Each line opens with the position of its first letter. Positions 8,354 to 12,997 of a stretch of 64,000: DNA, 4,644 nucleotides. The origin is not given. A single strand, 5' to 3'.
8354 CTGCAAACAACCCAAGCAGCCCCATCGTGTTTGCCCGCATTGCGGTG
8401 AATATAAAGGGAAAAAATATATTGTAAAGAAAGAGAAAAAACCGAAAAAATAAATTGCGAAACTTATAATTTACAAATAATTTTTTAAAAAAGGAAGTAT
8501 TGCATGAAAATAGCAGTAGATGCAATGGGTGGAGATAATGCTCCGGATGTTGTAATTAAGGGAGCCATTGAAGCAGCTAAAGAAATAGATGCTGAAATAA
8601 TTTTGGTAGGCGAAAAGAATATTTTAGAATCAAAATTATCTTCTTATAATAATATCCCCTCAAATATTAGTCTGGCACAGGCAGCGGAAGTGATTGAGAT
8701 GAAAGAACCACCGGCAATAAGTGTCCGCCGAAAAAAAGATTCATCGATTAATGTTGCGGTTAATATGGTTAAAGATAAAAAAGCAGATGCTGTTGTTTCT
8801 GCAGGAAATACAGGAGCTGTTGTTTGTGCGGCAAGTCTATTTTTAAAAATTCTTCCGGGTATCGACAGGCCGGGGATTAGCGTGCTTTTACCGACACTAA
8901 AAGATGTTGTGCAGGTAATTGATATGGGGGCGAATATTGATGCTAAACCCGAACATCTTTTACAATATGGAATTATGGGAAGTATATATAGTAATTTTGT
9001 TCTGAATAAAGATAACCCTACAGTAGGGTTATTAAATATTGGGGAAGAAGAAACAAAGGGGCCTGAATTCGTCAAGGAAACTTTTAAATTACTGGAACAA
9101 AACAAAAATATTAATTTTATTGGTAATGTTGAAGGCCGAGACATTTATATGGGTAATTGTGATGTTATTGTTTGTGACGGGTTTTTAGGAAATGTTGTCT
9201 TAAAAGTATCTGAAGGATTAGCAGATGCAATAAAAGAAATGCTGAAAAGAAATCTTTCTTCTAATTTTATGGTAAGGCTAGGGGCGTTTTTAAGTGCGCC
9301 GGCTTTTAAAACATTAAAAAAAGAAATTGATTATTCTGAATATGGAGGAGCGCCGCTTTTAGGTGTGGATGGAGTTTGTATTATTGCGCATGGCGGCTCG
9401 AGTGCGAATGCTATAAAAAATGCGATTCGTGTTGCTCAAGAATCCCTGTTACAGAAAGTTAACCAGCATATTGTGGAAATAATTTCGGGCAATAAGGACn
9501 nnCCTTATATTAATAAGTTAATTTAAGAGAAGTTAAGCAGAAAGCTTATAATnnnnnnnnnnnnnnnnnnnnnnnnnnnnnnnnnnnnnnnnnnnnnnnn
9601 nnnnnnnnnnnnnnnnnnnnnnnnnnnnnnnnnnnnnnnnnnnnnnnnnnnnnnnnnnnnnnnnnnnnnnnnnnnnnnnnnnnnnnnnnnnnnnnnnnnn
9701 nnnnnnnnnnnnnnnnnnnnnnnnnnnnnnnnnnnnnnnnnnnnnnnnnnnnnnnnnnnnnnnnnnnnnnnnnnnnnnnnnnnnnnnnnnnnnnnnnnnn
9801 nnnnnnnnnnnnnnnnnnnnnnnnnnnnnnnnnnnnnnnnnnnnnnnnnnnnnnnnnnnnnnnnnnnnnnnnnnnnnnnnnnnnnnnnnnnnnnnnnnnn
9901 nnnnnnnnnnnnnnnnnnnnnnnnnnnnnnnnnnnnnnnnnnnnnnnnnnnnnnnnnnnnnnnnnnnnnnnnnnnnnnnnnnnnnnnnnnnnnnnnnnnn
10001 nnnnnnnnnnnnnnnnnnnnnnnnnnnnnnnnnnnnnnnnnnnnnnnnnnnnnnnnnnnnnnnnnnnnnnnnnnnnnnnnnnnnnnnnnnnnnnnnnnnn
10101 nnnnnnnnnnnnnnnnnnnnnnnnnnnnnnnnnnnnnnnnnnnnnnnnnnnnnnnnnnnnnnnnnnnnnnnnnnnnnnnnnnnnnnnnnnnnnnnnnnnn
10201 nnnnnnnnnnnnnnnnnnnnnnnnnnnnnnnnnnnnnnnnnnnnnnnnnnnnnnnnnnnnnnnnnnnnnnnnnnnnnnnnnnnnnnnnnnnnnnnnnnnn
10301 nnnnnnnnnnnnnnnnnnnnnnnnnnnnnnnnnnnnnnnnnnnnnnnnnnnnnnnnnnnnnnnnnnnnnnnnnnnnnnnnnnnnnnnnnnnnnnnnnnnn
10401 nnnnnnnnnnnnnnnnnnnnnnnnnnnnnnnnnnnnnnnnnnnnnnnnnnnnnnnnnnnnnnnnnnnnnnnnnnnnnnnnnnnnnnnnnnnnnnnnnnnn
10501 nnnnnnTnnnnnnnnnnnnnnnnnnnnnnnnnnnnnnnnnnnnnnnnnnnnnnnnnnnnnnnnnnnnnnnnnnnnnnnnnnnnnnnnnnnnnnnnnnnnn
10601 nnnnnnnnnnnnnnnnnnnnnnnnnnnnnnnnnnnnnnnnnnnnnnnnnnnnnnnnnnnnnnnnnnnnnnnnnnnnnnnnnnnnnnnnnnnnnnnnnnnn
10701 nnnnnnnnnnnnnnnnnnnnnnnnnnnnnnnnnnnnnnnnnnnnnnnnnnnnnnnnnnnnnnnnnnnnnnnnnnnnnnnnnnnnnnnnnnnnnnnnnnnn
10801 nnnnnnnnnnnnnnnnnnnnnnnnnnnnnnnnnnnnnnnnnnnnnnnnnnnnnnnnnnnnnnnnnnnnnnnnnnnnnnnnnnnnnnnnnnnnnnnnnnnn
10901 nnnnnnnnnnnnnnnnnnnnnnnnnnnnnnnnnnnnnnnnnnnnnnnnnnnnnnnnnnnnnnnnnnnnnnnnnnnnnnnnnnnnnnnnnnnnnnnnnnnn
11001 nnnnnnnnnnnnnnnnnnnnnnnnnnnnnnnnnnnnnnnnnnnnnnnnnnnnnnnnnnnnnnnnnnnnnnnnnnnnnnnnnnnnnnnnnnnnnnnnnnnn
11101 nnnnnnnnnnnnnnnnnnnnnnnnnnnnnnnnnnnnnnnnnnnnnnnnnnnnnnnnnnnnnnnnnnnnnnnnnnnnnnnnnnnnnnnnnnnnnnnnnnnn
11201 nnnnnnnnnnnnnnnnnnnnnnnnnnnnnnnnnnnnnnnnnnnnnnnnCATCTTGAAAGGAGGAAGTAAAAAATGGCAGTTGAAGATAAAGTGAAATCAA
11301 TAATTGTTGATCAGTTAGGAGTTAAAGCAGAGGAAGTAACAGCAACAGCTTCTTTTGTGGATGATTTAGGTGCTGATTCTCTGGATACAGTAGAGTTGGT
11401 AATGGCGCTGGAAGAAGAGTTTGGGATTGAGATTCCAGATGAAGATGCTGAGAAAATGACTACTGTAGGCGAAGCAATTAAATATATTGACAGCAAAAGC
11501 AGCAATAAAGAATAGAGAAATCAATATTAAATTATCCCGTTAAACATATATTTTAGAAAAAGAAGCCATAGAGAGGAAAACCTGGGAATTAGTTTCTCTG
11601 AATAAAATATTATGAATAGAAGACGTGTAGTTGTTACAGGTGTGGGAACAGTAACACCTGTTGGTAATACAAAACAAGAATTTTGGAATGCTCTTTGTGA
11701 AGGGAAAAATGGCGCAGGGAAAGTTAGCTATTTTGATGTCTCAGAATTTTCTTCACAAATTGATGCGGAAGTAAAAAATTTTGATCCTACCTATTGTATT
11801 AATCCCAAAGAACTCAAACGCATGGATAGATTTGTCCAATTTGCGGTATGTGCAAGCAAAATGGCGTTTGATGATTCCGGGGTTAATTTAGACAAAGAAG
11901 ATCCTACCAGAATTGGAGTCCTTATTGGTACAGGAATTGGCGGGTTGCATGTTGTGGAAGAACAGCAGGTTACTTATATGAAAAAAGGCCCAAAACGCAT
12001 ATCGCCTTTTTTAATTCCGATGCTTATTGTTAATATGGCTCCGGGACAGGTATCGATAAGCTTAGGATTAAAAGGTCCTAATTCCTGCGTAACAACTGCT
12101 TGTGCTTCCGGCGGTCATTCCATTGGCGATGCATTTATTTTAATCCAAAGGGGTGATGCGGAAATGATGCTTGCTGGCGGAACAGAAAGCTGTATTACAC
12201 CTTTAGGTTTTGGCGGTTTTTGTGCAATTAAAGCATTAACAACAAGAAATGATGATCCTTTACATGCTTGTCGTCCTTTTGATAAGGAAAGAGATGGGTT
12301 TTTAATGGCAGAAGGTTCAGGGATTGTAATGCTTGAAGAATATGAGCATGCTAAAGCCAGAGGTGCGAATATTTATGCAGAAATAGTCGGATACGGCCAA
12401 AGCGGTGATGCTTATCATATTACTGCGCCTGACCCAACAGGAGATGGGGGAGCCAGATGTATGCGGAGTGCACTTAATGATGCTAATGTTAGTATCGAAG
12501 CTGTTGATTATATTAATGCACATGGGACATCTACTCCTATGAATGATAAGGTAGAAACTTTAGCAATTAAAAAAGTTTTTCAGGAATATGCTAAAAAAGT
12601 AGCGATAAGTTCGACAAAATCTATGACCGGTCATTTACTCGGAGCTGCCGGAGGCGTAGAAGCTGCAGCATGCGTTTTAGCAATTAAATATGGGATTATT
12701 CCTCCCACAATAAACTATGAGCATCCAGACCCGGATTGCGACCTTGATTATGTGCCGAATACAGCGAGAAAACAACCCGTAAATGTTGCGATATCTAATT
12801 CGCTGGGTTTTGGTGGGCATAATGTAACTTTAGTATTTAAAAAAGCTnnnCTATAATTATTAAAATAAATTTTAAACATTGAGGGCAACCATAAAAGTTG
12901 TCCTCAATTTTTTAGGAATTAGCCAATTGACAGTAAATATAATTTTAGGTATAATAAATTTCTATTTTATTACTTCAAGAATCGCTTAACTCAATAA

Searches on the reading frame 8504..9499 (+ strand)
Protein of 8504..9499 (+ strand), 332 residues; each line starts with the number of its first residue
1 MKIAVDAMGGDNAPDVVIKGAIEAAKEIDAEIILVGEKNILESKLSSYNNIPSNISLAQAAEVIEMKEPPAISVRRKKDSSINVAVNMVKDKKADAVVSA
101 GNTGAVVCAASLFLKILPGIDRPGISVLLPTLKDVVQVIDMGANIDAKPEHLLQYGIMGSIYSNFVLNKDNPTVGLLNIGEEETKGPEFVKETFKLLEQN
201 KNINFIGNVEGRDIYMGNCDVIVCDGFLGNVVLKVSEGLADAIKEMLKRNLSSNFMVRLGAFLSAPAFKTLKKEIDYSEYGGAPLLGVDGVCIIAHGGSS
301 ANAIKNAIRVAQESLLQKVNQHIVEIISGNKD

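Call 62: search_protein_families(library=pfam, proteins=[window:8504-9499:+], max_evalue=0.00001)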
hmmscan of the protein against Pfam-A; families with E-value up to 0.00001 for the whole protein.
window:8504-9499:+ (332 aa): 1 family
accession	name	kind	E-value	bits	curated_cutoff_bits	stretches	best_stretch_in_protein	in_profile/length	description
PF02504.20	FA_synthesis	-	4.9e-113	377.9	29.1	1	1-321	1-323/324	Fatty acid synthesis protein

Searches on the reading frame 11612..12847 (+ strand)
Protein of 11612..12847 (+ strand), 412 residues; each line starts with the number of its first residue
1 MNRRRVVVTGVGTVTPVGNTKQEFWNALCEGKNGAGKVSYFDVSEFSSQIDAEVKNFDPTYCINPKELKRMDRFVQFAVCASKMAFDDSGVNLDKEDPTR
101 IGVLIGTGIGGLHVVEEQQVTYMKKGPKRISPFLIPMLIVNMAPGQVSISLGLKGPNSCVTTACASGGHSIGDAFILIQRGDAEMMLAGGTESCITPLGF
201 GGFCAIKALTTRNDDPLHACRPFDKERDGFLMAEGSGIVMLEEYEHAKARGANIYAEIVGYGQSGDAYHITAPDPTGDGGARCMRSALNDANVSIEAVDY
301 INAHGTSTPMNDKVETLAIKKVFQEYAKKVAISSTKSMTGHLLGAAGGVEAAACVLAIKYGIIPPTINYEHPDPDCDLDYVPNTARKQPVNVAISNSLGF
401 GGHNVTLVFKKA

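Call 20: search_protein_families(library=pfam, proteins=[window:11612-12847:+], max_evalue=0.00001)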
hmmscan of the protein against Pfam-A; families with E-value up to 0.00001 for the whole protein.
window:11612-12847:+ (412 aa): 2 families
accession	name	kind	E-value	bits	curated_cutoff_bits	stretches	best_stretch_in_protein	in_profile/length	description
PF00109.32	ketoacyl-synt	-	1.5e-61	208.7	20.8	1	4-247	2-252/252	Beta-ketoacyl synthase, N-terminal domain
PF02801.28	Ketoacyl-synt_C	-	1.1e-41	142.1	20.8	1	255-370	1-119/119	Beta-ketoacyl synthase, C-terminal domain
